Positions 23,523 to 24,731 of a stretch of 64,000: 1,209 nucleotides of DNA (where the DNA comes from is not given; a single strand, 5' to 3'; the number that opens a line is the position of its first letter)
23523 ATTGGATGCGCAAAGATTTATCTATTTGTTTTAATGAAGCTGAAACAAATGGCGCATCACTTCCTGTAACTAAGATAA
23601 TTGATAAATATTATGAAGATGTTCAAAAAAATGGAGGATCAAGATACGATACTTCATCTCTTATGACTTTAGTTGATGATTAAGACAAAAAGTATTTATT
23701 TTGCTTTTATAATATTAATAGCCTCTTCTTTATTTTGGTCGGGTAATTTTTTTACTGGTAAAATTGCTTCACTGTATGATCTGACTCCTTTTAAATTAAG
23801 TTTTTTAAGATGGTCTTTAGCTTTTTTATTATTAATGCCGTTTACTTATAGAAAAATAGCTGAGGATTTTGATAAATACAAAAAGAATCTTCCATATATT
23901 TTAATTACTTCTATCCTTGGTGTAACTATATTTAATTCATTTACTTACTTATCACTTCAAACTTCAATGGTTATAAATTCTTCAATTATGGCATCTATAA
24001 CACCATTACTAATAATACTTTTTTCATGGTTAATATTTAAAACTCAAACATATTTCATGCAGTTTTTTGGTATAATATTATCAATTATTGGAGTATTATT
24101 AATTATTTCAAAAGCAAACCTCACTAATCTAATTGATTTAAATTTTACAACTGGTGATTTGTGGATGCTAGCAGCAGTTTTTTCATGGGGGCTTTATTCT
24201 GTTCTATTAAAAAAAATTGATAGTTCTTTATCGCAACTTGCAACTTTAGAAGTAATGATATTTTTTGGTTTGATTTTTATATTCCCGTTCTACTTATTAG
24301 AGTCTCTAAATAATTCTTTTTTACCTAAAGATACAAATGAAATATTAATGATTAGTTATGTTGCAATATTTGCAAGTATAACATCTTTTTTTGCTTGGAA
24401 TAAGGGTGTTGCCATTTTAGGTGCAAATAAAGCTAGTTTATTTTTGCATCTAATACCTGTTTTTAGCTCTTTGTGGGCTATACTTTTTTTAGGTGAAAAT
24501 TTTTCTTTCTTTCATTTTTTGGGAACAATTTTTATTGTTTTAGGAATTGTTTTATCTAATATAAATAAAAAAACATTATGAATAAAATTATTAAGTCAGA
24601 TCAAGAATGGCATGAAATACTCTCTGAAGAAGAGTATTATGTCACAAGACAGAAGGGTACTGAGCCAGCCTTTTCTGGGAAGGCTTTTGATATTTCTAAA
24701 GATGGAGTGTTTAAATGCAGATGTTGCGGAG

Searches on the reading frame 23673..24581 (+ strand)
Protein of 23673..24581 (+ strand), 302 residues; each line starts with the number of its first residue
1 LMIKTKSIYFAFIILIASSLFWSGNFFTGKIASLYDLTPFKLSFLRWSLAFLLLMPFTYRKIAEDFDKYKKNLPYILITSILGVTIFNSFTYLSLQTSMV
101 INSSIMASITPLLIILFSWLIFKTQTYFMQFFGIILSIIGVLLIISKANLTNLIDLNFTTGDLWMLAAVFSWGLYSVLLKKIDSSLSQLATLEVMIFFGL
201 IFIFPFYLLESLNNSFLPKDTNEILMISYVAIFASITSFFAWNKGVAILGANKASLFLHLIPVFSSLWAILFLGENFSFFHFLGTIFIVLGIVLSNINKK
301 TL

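Call 40: search_protein_families(library=pfam, proteins=[window:23673-24581:+], max_evalue=0.001)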
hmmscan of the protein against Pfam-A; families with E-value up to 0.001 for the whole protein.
window:23673-24581:+ (302 aa): 2 families
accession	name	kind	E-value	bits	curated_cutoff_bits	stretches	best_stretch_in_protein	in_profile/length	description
PF00892.27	EamA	-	3.3e-44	150.9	28.2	2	160-296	2-134/135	EamA-like transporter family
PF03151.22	TPT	-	0.00028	20.8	30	0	193-297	36-137/291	Triose-phosphate Transporter family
